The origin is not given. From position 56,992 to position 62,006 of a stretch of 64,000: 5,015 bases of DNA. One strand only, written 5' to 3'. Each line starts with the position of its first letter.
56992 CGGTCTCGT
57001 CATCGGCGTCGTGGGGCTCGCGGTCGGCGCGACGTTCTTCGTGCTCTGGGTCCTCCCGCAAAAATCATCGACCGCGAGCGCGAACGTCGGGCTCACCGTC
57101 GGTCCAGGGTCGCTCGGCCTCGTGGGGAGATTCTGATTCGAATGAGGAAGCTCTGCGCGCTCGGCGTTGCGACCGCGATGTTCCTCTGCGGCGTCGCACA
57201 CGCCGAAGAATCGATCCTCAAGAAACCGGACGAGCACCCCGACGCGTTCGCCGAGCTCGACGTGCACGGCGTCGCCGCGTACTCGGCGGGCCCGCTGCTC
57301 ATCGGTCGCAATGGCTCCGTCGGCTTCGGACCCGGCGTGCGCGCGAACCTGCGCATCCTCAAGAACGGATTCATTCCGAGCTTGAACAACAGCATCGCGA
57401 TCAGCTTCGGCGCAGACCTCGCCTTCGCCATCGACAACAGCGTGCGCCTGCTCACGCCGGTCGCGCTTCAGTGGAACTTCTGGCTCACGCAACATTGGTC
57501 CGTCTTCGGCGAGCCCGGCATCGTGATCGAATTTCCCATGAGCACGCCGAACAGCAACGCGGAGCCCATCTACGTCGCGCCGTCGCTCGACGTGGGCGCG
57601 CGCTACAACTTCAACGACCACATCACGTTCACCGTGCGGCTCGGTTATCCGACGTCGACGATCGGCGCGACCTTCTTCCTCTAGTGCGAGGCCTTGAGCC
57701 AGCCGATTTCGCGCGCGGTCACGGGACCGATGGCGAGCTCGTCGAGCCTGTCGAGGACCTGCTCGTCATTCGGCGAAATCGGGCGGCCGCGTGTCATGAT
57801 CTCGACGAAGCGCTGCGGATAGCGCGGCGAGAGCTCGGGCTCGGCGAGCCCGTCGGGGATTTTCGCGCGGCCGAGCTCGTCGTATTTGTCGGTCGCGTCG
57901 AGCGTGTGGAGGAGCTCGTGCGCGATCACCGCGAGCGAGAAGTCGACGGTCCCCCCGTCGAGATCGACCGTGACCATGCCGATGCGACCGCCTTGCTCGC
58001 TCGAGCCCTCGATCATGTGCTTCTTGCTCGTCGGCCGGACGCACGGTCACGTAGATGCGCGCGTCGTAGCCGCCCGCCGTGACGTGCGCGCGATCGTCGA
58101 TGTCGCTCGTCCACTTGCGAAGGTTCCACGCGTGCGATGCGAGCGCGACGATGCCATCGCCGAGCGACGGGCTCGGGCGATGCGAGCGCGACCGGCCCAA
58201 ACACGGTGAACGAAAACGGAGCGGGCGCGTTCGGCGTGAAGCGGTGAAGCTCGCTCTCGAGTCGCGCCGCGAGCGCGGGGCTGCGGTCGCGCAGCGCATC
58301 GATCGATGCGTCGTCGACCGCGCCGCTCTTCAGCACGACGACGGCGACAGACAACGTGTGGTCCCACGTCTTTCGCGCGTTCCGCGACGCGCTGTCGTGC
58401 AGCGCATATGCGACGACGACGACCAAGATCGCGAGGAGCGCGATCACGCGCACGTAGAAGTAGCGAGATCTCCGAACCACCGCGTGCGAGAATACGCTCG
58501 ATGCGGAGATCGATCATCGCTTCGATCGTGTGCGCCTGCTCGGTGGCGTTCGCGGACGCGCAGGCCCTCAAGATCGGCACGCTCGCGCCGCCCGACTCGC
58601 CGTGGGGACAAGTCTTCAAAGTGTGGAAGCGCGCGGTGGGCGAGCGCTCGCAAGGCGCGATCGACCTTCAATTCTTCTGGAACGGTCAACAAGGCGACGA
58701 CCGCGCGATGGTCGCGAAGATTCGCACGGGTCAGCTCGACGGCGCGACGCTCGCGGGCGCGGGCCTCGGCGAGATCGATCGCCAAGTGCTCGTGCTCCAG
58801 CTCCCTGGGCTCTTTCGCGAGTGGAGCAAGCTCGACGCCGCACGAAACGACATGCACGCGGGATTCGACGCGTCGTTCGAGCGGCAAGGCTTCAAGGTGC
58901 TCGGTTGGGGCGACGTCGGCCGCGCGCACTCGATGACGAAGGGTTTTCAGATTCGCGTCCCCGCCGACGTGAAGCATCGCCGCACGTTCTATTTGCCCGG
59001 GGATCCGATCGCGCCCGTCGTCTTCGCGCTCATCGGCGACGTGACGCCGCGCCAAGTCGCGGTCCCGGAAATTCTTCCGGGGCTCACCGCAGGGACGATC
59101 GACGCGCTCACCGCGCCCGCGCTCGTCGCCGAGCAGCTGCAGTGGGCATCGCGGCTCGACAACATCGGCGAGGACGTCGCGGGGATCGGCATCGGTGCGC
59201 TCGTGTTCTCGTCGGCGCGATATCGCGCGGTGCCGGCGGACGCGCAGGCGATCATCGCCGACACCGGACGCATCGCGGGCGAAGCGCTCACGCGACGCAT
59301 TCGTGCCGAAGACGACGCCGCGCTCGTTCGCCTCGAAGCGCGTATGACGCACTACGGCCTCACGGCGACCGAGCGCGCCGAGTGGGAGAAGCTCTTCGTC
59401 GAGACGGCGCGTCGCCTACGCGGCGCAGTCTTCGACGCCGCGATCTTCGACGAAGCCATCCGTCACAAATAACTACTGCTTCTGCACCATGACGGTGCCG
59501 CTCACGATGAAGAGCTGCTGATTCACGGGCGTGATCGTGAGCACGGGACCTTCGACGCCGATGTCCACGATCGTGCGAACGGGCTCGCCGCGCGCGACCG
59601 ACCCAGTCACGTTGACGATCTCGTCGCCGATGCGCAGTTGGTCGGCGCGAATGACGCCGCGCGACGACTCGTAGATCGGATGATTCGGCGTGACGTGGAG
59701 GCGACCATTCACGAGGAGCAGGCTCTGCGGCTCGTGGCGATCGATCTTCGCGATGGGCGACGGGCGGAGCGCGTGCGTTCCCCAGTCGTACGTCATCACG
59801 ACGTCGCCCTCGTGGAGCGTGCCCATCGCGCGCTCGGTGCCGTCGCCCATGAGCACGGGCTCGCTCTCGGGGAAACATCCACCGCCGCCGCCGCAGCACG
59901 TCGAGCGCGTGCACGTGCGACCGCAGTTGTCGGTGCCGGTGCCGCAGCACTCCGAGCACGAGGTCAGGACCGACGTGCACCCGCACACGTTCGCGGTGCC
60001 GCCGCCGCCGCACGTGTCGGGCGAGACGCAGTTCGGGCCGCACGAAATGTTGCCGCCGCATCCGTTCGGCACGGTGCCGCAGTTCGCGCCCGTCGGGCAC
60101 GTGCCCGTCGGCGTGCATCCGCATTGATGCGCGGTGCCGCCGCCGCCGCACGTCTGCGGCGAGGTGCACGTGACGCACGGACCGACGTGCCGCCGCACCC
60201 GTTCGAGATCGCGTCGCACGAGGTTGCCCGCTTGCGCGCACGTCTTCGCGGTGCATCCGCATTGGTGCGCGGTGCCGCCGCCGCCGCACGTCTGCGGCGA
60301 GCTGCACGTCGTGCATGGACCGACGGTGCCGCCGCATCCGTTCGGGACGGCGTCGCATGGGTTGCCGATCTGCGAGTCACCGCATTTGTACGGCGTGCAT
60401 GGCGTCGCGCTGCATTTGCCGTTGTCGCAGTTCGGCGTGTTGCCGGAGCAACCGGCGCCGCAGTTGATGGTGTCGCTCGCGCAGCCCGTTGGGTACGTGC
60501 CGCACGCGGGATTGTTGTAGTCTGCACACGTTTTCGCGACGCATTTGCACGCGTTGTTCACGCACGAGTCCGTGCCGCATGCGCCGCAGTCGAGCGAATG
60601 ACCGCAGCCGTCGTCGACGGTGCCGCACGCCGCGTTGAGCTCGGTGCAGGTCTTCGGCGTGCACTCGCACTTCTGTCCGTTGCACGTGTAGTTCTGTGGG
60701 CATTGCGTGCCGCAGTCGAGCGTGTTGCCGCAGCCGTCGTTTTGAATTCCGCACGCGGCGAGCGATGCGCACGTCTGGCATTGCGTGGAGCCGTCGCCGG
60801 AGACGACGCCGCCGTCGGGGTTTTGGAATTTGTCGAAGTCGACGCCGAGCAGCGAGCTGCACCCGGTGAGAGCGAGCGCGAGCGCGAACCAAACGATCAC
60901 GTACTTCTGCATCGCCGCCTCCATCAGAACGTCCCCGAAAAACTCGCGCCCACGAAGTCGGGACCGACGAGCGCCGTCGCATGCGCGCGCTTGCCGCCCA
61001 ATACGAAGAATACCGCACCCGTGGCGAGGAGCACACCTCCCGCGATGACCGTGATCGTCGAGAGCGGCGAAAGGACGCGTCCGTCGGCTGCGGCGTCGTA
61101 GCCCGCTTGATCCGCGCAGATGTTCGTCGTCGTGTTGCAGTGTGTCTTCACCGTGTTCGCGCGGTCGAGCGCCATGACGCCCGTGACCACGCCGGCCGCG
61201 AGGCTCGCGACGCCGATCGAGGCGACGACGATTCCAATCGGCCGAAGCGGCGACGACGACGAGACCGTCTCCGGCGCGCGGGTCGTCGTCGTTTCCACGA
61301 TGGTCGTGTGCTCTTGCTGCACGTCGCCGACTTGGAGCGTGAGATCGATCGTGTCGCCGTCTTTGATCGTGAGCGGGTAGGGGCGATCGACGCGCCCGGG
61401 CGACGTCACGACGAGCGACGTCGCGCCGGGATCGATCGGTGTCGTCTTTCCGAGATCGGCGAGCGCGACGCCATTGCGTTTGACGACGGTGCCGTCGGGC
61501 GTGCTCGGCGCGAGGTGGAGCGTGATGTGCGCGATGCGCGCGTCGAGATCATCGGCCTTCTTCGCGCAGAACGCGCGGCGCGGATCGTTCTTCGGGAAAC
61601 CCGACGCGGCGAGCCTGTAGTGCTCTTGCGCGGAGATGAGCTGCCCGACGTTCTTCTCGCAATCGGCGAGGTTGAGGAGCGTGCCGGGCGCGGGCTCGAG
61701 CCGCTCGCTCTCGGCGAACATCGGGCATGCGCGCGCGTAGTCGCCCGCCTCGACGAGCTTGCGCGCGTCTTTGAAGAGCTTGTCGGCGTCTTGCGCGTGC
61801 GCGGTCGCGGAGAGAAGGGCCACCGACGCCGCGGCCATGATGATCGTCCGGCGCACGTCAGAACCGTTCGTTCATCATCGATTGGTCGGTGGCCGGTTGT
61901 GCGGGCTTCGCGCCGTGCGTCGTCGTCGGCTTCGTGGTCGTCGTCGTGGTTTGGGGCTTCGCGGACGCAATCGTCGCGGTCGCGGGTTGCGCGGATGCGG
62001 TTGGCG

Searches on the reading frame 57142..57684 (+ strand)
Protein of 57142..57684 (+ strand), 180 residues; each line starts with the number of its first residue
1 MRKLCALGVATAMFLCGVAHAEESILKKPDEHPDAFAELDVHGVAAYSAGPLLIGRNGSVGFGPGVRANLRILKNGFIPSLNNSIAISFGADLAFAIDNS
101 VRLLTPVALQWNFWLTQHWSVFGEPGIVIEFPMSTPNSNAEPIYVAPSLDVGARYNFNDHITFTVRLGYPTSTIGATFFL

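Call 53: search_protein_families(library=pfam, proteins=[window:57142-57684:+], max_evalue=0.1)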
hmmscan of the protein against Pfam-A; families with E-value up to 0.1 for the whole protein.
window:57142-57684:+ (180 aa): 1 family
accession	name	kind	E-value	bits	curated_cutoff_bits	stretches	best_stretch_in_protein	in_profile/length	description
PF13505.12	OMP_b-brl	-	0.022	15.4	28.7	1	98-169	79-152/175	Outer membrane protein beta-barrel domain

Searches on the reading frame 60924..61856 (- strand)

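Call 4: search_protein_families(library=pfam, proteins=[window:60924-61856:-], max_evalue=0.1)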
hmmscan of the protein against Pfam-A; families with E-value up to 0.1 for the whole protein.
window:60924-61856:- (310 aa): 3 families
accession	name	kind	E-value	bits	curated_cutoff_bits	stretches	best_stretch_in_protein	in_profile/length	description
PF18728.6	HEPN_AbiV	-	0.044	14.4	27.1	1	21-44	10-33/155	AbiV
PF14938.12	SNAP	-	0.056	13.4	25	1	27-96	23-94/282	Soluble NSF attachment protein, SNAP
PF23997.1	DUF7315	-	0.074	14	27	0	221-289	23-86/102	Domain of unknown function (DUF7315)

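Call 5: search_protein_families(library=ncbifam, proteins=[window:60924-61856:-], max_evalue=0.1)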
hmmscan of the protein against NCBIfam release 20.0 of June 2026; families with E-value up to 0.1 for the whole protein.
window:60924-61856:- (310 aa): 3 families
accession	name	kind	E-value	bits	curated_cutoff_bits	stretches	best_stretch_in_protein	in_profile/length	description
TIGR02552.1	LcrH_SycD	equivalog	0.036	13.8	104.8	1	21-96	15-90/136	SycD/LcrH family type III secretion system chaperone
TIGR04498.1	AbiV_defense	subfamily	0.047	14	27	1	19-44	5-30/143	AbiV family abortive infection protein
TIGR02795.1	tol_pal_ybgF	equivalog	0.071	13.7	90.1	0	52-93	71-112/119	tol-pal system protein YbgF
